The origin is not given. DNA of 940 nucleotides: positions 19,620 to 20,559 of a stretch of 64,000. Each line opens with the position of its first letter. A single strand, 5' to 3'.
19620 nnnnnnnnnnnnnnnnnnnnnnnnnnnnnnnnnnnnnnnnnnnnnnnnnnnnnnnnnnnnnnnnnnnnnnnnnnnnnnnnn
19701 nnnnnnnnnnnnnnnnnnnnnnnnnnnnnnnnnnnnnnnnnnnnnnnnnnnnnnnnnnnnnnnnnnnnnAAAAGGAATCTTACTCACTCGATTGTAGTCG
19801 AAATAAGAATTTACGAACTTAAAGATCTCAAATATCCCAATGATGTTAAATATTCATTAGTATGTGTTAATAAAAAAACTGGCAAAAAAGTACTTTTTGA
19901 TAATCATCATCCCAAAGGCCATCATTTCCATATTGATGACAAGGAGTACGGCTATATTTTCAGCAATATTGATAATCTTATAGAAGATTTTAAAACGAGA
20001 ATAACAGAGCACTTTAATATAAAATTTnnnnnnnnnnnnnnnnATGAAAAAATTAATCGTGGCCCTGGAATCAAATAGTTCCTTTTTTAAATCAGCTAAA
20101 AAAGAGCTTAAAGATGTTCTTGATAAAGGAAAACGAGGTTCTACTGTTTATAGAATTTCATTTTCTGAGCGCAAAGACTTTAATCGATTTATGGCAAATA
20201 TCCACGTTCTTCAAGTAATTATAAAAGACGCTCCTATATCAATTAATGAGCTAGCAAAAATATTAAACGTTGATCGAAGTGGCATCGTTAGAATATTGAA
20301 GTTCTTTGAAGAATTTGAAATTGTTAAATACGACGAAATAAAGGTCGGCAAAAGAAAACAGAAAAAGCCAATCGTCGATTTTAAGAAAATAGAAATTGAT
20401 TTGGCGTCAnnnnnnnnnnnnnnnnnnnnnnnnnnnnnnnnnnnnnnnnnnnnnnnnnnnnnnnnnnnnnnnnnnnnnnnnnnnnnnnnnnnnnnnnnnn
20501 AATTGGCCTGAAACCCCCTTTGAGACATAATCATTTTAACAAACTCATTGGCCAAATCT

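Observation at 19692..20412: Start-less His-rich small ORF coupled to a wHTH gene: cryptic two-gene cassette between the lipoprotein and the flagellar operon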

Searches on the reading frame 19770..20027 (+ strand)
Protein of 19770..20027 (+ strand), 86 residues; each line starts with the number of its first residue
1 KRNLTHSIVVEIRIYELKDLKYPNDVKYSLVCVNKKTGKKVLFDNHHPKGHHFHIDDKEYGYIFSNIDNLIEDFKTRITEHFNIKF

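Call 40: search_protein_families(library=padloc, proteins=[window:19770-20027:+], max_evalue=0.1)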
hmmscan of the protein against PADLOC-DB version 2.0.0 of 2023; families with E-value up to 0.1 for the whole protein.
window:19770-20027:+ (86 aa): 0 families

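Call 66: search_dna_similar(query=window:19770-20027:+, collection=plasmids, mode=protein, max_rows=10)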
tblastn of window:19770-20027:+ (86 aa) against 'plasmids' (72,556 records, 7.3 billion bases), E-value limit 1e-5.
No match.

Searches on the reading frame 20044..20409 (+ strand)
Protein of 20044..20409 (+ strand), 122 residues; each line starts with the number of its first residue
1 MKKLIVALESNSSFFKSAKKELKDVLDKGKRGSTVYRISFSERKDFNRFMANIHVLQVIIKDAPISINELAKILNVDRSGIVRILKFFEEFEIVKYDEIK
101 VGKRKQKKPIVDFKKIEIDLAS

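Call 6: search_protein_families(library=pfam, proteins=[window:20044-20409:+], max_evalue=1)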
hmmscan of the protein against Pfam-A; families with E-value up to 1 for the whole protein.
seq(122 aa): 18 families
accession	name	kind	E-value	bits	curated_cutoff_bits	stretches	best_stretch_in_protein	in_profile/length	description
PF25212.1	HVO_A0114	-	8.5e-08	32.3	27.6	1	36-116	6-84/84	HVO_A0114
PF13412.12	HTH_24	-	8e-05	22.6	21.9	1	54-90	7-43/48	Winged helix-turn-helix DNA-binding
PF08279.18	HTH_11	-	0.00051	20.3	25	1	55-86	5-37/55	HTH domain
PF01047.28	MarR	-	0.0018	18.5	24.6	1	52-93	5-46/59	MarR family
PF12802.13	MarR_2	-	0.0047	17.5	27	1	53-86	8-42/61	MarR family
PF13404.12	HTH_AsnC-type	-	0.054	13.8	27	1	55-79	8-32/42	AsnC-type helix-turn-helix domain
PF25213.1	HVO_A0261_N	-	0.055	13.8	35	1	53-95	14-55/86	HVO_A0261 N-terminal domain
PF01978.25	TrmB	-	0.06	13.7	25.6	1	53-98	11-56/68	Sugar-specific transcriptional regulator TrmB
PF06616.17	BsuBI_PstI_RE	-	0.062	13.2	27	1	4-53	85-133/154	BsuBI/PstI restriction endonuclease domain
PF05491.19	RuvB_C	-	0.071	13.5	24.7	1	53-83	9-42/72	RuvB C-terminal winged helix domain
PF04760.21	IF2_N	-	0.078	13.2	25.3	1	63-86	2-26/53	Translation initiation factor IF-2, N-terminal region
PF02796.21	HTH_7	-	0.081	13.5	23.8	1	62-85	19-42/45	Helix-turn-helix domain of resolvase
PF13545.12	HTH_Crp_2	-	0.087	13.2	27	1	63-101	21-61/70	Crp-like helix-turn-helix domain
PF13551.12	HTH_29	-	0.1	13.1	28.1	1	67-93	15-41/64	Winged helix-turn helix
PF07453.19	NUMOD1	-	0.14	12.9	22.8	1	66-85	18-37/37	NUMOD1 domain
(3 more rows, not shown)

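Call 7: search_protein_families(library=ncbifam, proteins=[window:20044-20409:+], max_evalue=1)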
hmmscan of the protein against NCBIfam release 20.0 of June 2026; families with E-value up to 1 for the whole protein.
seq(122 aa): 11 families
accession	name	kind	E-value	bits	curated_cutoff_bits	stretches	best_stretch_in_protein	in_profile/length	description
NF053606.1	Sta1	subfamily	0.00046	20.3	80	1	52-100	22-70/100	Sta1 family transcriptional regulator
NF040939.2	trans_reg_lrs14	equivalog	0.0034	17.4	90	1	52-105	23-75/103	Lrs14 family HTH-type transcriptional regulator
NF053777.1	Saro0803TransReg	equivalog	0.0038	16.9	200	1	35-107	22-94/140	Saro_0803 family transcriptional regulator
NF040820.1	trans_reg_LrpA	equivalog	0.0059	16.5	250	1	55-113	9-67/141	HTH-type transcriptional regulator LrpA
TIGR01884.1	cas_HTH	subfamily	0.0059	16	60.2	1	53-98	145-190/202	CRISPR-associated CARF protein Csa3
NF008384.0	PRK11179.1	equivalog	0.042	13.7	227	1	54-106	13-65/153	transcriptional regulator AsnC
NF033788.1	HTH_metalloreg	subfamily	0.11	12.3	55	1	54-96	15-57/77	metalloregulator ArsR/SmtB family transcription factor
TIGR02607.1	antidote_HigA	equivalog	0.12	12.2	47.7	1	58-86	14-42/81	HigA family addiction module antitoxin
NF045644.1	TransRegBhcR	equivalog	0.12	11.6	350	1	51-98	27-74/267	HTH-type transcriptional regulator BhcR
TIGR02702.1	SufR_cyano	equivalog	0.15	11.7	178.8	1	54-102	5-53/208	iron-sulfur cluster biosynthesis transcriptional regulator SufR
NF009710.0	PRK13239.1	equivalog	0.16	11.3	193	1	51-92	23-64/210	alkylmercury lyase MerB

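Call 8: find_encoding_contigs(protein=window:20044-20409:+, flank=6000, max_places=8)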
Protein window:20044-20409:+ (122 aa): 16 contigs read that carry it; 8 places shown.
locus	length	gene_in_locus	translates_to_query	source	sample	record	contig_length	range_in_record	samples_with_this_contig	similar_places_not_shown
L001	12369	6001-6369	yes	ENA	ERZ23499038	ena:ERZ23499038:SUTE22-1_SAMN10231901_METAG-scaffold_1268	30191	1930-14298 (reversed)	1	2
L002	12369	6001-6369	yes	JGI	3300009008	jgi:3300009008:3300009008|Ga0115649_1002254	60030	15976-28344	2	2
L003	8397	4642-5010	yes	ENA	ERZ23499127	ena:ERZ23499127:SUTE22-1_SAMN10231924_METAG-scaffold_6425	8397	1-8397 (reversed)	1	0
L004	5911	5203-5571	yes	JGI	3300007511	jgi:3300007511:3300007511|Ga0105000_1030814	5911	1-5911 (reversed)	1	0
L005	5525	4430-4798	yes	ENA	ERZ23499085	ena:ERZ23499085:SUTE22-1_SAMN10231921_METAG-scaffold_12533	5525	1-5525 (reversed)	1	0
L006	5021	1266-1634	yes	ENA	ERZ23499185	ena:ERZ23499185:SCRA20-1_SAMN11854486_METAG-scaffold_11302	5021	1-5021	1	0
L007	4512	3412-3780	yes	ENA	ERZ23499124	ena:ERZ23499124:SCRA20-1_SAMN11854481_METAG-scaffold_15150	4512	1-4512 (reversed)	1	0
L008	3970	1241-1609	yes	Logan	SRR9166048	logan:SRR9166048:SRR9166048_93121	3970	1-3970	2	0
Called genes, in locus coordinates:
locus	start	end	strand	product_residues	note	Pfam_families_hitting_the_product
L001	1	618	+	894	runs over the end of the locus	PF01624:MutS_I, PF05188:MutS_II, PF05192:MutS_III, PF05190:MutS_IV, PF00488:MutS_V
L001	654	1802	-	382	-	PF14559:TPR_19 (weak)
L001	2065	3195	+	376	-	PF13506:Glyco_transf_21 (faint), PF00535:Glycos_transf_2, PF10111:Glyco_tranf_2_2, PF13641:Glyco_tranf_2_3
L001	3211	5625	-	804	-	-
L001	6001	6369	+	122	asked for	PF25212:HVO_A0114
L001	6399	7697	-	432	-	PF00460:Flg_bb_rod, PF22692:LlgE_F_G_D1, PF07559:FlgE_D2, PF06429:Flg_bbr_C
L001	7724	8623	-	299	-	PF03963:FlgD, PF13860:FlgD_ig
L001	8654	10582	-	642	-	PF02120:Flg_hook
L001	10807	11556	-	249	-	-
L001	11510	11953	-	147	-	PF02050:FliJ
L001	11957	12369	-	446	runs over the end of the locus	PF02874:ATP-synt_ab_N (faint), PF00006:ATP-synt_ab, PF18269:T3SS_ATPase_C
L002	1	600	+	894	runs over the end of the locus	PF01624:MutS_I, PF05188:MutS_II, PF05192:MutS_III, PF05190:MutS_IV, PF00488:MutS_V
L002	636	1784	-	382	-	PF14559:TPR_19 (weak)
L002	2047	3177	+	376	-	PF13506:Glyco_transf_21 (faint), PF00535:Glycos_transf_2, PF10111:Glyco_tranf_2_2, PF13641:Glyco_tranf_2_3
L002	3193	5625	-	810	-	-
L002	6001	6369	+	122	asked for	PF25212:HVO_A0114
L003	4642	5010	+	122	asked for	PF25212:HVO_A0114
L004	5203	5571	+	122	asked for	PF25212:HVO_A0114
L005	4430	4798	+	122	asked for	PF25212:HVO_A0114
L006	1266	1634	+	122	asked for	PF25212:HVO_A0114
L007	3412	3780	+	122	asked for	PF25212:HVO_A0114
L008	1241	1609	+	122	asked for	PF25212:HVO_A0114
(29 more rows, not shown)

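Call 28: find_homologous_proteins(query=window:20044-20409:+, max_evalue=0.00001)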
Query window:20044-20409:+ (122 aa): 4 proteins with E <= 0.00001 among 17 candidates.
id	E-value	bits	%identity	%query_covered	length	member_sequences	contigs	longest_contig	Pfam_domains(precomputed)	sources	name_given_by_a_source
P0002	1.6e-67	242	100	100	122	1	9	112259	PF25212.3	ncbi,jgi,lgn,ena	-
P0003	1.1e-54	201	80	100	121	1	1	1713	PF25212.3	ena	-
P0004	5.5e-53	196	77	100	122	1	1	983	PF25212.3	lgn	-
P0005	4.2e-49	183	72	100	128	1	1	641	PF25212.3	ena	-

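Call 29: find_encoding_contigs(protein=P0004, flank=3000, max_places=4)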
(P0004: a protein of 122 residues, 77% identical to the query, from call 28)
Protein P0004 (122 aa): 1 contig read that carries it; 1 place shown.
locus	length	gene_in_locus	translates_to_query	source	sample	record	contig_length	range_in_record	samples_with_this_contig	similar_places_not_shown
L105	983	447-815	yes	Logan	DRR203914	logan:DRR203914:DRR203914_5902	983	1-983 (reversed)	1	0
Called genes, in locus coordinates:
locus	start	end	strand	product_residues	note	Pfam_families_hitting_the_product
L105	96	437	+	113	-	PF20126:TumE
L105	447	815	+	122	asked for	PF25212:HVO_A0114 (weak)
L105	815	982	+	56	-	?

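Call 30: find_encoding_contigs(protein=P0005, flank=3000, max_places=4)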
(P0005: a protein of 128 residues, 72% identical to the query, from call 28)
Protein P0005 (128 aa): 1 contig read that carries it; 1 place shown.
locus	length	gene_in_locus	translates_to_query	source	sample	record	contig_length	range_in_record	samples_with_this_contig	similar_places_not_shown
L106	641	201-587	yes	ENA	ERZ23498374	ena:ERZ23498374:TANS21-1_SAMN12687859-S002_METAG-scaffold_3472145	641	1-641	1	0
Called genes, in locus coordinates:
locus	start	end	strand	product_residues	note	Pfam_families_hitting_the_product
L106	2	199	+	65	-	?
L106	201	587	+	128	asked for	PF25212:HVO_A0114 (weak)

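Call 31: list_cluster_members(proteins=[P0002])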
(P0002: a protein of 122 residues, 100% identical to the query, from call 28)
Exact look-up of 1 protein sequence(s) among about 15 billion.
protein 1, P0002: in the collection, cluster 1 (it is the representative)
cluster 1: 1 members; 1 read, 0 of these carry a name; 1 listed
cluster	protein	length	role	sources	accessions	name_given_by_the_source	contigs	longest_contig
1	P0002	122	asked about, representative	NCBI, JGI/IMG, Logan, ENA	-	-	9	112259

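Call 40: search_protein_families(library=padloc, proteins=[window:20044-20409:+], max_evalue=0.1)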
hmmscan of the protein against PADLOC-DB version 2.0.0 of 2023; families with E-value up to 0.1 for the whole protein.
window:20044-20409:+ (122 aa): 8 families
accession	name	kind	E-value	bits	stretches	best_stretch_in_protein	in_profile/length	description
PDLC01268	CasR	-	2.6e-06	25.5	1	51-105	125-173/179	"CAS-I,CAS-II,CAS-III,CAS-IV,CAS-V,CAS-VI; associated_signaling"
PDLC01434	CasR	-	6.5e-05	20.9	1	51-100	129-176/191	"CAS-I,CAS-II,CAS-III,CAS-IV,CAS-V,CAS-VI; associated_signaling"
PDLC01852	CARF3--CARF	-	0.00019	19.4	1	52-105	145-196/208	-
PDLC01879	CARF3--CARF_TM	-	0.00068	17.3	1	52-103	158-206/222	-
PDLC01044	Csa3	-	0.00094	17.1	1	34-93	120-178/194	Type I-A associated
PDLC01860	CARF3--CARF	-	0.0039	15.3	1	52-98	145-191/210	-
PDLC01848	CARF3--CARF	-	0.0042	14.8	1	52-98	139-183/197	-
PDLC03963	SoFic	-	0.016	12.6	1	24-106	266-346/361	-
